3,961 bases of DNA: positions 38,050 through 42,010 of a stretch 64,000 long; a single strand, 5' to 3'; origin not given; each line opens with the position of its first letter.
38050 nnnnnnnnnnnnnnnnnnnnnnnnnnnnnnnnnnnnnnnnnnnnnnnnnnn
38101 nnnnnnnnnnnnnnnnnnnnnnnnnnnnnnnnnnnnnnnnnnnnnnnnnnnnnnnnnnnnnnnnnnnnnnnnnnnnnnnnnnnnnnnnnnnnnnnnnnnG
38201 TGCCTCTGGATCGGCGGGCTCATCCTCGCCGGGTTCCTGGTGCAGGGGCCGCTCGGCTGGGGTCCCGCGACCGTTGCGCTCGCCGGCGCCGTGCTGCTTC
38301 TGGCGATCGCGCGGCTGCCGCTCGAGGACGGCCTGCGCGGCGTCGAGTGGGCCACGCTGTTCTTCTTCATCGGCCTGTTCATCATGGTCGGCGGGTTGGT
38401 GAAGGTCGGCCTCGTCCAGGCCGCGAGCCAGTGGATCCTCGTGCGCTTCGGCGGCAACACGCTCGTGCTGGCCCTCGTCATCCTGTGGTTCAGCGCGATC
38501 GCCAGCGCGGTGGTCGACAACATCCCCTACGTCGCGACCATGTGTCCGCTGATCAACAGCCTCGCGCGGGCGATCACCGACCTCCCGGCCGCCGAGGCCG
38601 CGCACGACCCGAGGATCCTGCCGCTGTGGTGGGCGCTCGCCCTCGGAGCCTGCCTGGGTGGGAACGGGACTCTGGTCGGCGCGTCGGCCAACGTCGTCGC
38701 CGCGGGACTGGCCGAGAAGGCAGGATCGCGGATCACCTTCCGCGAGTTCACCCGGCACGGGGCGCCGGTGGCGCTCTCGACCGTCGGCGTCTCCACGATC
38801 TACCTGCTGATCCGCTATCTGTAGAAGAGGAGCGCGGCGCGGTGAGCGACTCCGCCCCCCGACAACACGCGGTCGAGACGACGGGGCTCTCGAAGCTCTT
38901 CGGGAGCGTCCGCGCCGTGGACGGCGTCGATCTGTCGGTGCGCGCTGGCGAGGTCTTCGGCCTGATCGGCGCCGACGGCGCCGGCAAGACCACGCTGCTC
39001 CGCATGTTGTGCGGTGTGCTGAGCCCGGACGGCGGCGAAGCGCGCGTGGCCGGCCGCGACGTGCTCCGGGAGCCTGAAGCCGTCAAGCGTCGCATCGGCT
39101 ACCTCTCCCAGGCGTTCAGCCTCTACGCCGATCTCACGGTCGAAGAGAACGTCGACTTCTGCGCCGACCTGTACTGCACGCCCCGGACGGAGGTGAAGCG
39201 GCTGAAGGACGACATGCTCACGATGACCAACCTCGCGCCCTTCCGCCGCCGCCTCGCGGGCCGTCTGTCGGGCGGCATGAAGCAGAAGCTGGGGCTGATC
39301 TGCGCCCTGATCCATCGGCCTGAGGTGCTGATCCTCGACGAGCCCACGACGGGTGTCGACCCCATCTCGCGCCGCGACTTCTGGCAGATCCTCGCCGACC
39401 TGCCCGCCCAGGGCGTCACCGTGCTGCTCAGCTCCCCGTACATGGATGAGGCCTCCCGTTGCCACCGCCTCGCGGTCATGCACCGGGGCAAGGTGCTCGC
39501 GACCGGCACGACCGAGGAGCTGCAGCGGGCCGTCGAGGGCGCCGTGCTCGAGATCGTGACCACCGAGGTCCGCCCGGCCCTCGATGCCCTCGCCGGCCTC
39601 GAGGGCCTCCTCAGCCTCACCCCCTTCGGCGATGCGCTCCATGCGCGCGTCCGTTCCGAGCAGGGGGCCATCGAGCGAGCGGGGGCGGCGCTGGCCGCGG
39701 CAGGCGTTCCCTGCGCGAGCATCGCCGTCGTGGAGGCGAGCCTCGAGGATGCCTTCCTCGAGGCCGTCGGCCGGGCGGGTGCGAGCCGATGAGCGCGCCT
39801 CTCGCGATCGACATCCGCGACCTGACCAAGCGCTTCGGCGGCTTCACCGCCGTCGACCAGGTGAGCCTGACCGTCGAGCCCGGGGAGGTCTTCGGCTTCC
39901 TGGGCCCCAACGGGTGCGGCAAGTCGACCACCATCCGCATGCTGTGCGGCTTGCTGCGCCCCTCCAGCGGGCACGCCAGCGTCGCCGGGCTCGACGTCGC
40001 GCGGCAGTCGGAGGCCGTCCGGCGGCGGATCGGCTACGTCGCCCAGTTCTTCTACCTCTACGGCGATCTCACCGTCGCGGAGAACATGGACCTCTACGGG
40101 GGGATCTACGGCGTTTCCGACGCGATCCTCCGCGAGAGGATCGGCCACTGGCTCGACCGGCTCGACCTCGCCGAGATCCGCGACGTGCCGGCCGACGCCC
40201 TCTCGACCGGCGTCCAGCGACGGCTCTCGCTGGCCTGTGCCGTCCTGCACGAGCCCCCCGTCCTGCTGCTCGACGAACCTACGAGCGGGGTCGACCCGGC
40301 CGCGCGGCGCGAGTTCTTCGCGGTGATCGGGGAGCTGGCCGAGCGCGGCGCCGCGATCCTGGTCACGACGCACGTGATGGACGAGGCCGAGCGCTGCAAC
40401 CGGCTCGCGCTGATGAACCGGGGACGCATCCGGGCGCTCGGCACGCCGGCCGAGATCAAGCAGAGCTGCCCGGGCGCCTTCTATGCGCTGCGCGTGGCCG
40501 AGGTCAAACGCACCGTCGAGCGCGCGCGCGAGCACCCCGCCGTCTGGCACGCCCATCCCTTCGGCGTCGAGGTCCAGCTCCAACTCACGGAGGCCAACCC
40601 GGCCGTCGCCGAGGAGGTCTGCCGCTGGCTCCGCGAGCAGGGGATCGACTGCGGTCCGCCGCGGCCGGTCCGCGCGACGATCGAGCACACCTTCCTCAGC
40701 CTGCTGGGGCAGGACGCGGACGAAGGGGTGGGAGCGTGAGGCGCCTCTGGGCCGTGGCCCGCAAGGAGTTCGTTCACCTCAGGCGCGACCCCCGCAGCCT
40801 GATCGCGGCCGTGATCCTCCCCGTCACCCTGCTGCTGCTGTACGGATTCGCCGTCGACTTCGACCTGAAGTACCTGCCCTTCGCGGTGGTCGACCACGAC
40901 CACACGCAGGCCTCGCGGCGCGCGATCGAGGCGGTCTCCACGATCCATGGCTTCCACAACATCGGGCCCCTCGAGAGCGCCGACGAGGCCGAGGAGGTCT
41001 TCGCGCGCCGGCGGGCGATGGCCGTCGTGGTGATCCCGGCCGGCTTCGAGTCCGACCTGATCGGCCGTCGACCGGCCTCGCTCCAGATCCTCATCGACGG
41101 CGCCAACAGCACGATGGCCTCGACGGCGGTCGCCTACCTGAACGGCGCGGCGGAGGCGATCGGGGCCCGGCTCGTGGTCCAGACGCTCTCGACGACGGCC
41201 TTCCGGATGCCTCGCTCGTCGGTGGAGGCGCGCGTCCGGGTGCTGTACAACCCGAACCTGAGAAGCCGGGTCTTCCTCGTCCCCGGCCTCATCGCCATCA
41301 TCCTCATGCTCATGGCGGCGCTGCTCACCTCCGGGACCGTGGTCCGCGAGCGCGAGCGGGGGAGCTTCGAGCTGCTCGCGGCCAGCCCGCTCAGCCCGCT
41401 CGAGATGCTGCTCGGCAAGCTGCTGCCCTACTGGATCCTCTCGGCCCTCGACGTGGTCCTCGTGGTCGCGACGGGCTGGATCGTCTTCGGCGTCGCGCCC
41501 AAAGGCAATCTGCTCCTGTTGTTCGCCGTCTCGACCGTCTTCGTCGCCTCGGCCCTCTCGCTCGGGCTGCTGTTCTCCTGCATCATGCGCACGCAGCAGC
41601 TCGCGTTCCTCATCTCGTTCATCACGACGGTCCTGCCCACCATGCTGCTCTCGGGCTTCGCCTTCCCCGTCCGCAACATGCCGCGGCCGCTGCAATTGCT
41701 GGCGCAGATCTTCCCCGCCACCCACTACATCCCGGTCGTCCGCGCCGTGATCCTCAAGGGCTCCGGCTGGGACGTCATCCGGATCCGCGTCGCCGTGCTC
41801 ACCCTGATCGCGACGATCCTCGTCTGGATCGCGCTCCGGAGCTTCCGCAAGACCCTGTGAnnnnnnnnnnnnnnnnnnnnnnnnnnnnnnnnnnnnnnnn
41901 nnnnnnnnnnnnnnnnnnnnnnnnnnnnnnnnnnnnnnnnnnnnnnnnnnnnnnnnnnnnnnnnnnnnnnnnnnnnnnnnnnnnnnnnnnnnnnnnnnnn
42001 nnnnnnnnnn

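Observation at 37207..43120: Two inverted copies of a ~55-bp REP-like palindromic element bracket a 5.8-kb transporter module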

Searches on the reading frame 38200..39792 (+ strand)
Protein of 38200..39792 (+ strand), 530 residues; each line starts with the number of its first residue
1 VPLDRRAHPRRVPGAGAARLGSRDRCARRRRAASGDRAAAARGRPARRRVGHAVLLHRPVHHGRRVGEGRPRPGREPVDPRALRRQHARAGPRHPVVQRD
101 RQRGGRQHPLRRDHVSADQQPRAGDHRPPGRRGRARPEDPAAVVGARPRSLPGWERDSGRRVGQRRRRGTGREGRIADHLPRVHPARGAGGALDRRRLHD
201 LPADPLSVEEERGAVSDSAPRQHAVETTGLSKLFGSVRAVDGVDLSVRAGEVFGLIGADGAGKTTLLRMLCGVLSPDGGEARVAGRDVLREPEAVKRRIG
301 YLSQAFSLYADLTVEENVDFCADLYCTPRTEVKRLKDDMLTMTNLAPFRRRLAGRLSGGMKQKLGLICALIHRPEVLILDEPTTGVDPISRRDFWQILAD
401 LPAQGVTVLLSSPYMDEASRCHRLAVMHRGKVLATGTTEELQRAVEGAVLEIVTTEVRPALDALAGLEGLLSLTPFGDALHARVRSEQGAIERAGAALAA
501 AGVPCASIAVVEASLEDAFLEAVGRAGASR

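Call 11: search_protein_families(library=pfam, proteins=[window:38200-39792:+])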
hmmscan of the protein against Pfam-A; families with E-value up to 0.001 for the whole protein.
window:38200-39792:+ (530 aa): 2 families
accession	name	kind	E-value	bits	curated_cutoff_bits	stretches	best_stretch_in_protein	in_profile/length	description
PF00005.33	ABC_tran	-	4.5e-31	108.7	25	1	241-384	2-137/137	ABC transporter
PF13304.12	AAA_21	-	2e-08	35.1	27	1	355-412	237-297/304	AAA domain, putative AbiEii toxin, Type IV TA system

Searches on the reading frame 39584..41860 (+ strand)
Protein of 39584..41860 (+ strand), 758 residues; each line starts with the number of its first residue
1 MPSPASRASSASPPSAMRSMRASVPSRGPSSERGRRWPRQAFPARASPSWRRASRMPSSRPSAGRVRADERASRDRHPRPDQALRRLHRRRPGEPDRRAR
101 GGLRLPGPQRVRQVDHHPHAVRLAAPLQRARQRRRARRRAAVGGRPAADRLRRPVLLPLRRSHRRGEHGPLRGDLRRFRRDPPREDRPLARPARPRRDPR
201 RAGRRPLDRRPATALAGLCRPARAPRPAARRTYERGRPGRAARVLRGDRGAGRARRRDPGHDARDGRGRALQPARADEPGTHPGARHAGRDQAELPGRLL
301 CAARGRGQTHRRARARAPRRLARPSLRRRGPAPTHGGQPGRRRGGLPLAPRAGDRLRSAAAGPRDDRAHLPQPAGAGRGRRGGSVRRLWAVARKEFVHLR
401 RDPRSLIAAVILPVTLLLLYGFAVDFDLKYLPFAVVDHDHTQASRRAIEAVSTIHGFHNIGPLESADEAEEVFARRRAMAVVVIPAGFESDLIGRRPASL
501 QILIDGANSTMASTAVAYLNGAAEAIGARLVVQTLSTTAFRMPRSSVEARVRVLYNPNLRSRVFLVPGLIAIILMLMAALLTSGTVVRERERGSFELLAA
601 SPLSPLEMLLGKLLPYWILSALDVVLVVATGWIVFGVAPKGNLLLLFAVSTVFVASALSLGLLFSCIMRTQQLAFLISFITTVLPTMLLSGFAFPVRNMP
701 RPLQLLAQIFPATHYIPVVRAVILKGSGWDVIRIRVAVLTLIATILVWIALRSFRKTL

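Call 11: search_protein_families(library=pfam, proteins=[window:39584-41860:+])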
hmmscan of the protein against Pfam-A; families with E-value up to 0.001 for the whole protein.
window:39584-41860:+ (758 aa): 3 families
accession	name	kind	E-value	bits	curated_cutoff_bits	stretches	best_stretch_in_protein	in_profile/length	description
PF12698.13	ABC2_membrane_3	-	2.7e-52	178.4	31.6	1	405-751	3-346/347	ABC-2 family transporter protein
PF01061.29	ABC2_membrane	-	5.6e-26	91.8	26.9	1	552-723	51-210/211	ABC-2 type transporter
PF12679.13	ABC2_membrane_2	-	1.8e-14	54.1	27.2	1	389-754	1-278/283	ABC-2 family transporter protein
